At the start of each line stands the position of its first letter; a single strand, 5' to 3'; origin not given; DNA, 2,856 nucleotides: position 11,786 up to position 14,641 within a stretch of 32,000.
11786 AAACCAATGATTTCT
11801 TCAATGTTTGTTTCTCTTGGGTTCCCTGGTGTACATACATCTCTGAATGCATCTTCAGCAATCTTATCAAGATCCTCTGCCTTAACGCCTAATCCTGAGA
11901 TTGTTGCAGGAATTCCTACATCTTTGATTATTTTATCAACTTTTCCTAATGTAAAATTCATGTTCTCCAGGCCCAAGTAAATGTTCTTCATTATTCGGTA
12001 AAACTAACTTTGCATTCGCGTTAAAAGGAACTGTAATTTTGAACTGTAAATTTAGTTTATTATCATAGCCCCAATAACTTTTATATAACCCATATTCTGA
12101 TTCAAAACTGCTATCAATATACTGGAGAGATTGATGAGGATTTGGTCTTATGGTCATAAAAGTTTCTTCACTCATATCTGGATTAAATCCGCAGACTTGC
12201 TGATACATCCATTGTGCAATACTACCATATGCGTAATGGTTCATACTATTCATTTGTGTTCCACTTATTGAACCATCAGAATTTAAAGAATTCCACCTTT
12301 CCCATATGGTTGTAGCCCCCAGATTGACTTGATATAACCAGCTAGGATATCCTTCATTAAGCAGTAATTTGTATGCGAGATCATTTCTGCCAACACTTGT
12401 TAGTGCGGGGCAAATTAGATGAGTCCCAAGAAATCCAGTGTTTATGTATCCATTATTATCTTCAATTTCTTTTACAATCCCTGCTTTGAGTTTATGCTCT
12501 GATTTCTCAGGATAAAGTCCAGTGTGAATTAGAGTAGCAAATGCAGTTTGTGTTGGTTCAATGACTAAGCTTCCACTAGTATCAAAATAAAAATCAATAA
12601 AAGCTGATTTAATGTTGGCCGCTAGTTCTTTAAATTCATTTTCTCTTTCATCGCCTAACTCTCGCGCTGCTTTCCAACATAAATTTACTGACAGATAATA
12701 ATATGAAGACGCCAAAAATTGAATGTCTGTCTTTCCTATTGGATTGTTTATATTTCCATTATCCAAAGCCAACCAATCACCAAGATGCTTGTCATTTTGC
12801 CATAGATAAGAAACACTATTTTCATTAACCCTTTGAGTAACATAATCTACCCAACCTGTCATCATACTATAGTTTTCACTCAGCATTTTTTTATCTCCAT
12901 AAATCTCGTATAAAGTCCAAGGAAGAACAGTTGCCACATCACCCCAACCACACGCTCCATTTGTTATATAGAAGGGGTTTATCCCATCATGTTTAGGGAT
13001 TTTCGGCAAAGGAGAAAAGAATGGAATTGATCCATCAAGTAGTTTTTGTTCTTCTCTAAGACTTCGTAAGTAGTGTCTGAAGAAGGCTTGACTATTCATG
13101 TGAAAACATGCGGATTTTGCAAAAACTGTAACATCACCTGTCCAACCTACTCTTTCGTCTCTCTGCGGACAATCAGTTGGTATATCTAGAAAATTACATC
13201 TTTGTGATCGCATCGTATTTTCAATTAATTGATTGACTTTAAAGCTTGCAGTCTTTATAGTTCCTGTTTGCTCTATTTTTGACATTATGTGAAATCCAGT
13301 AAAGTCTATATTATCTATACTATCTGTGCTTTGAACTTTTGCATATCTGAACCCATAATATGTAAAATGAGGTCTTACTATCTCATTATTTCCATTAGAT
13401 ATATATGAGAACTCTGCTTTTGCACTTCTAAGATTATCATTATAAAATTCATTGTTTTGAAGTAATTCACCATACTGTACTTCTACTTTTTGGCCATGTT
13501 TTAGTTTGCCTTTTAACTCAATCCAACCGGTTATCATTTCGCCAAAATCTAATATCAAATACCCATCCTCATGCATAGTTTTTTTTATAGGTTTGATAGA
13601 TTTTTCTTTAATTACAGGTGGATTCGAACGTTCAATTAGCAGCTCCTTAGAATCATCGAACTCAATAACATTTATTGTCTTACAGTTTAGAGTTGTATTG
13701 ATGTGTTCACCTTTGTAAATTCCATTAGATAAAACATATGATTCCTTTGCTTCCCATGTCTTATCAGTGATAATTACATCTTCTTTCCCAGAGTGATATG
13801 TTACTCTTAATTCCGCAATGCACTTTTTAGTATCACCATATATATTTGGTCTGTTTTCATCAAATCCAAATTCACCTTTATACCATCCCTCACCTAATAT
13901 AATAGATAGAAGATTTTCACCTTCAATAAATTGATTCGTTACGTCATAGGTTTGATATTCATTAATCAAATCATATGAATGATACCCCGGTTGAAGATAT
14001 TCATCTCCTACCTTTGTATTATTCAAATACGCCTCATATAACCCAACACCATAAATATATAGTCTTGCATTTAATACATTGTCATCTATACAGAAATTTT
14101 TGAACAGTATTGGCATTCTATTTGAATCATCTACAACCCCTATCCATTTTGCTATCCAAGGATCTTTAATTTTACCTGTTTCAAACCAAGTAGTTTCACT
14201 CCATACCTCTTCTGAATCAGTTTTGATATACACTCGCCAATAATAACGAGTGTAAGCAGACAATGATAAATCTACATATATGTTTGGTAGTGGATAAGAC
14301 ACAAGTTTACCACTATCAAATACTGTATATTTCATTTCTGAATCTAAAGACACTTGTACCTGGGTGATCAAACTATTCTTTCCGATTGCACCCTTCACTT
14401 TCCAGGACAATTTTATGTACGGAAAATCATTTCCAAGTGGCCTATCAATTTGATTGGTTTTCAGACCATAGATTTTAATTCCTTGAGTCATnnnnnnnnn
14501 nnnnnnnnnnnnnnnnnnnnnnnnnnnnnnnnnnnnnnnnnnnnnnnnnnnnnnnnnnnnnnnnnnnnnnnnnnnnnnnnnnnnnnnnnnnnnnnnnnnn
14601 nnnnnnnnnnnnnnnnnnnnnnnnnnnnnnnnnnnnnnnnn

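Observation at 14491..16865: NagZ-type GH3 (Asp-His dyad) co-operonic with beta-phosphoglucomutase and no GH65 partner: candidate retaining beta-glucoside phosphorylase route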

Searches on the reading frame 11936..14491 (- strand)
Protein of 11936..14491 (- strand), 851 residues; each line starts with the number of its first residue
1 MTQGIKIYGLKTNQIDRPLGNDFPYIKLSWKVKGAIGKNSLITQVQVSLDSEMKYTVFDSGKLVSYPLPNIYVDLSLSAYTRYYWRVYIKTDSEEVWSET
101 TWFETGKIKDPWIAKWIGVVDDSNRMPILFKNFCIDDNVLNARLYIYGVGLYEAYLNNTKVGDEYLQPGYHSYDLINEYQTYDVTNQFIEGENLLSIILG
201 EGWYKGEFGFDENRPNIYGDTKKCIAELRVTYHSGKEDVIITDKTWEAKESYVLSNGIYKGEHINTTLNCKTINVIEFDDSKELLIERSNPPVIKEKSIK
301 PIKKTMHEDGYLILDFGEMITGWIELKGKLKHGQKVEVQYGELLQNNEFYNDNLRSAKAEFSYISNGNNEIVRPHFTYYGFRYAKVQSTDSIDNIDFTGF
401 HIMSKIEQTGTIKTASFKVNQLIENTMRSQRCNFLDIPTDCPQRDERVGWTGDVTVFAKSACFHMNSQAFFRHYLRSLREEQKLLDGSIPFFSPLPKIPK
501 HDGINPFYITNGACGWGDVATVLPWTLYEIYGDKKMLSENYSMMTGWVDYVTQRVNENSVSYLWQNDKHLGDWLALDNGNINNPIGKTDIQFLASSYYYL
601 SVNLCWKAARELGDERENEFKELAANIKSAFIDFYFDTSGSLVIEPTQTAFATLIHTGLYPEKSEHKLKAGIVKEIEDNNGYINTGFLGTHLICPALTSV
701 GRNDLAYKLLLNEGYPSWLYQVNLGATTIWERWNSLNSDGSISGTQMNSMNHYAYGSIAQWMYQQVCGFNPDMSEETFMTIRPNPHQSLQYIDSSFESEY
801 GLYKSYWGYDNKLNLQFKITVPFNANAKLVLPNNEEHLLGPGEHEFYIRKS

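Call 4: search_protein_families(library=pfam, proteins=[window:11936-14491:-])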
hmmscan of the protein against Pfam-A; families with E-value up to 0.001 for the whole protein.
window:11936-14491:- (851 aa): 5 families
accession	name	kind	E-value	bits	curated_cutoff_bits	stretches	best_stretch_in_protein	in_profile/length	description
PF17389.8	Bac_rhamnosid6H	-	2.5e-102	343.1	24.5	1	407-766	1-339/339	Bacterial alpha-L-rhamnosidase 6 hairpin glycosidase domain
PF08531.16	Bac_rhamnosid_N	-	1.2e-45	155.9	25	1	139-304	3-170/172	Alpha-L-rhamnosidase N-terminal domain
PF05592.18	Bac_rhamnosid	-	2.4e-23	82.4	22.2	1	308-402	4-101/102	Bacterial alpha-L-rhamnosidase concanavalin-like domain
PF25788.1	Ig_Rha78A_N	-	6.6e-13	49.3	27.4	1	7-108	1-104/105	Rha78A-like, N-terminal immunoglobulin domain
PF17390.7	Bac_rhamnosid_C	-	6.8e-11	42.3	22.1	1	780-838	13-70/78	Bacterial alpha-L-rhamnosidase C-terminal domain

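Call 5: search_protein_families(library=ncbifam, proteins=[window:11936-14491:-])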
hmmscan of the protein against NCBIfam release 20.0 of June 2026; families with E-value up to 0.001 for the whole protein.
window:11936-14491:- (851 aa): 2 families
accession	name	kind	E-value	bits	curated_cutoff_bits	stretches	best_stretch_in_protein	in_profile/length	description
NF041573.1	rhamnosid_Stmyc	equivalog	1.9e-154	516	1720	2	133-844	308-1005/1028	alpha-L-rhamnosidase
NF041572.1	rhamnosid_Flavobac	equivalog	5.1e-80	269.7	1800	1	133-837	185-906/946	alpha-L-rhamnosidase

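Call 36: search_solved_structures(query=window:11936-14491:-, max_evalue=1e-10)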
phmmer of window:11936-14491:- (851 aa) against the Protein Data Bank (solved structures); distinct sequences matched with E-value up to 1e-10: 3.
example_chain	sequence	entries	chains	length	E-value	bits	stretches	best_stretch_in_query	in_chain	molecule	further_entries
6gsz_A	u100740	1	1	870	6.8e-126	424.6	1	120-849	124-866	Alpha-L-rhamnosidase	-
3w5m_A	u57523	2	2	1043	1.3e-119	403.8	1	116-834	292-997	Putative rhamnosidase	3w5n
6i60_A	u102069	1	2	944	5.1e-92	312.5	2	9-637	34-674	Alpha-rhamnosidase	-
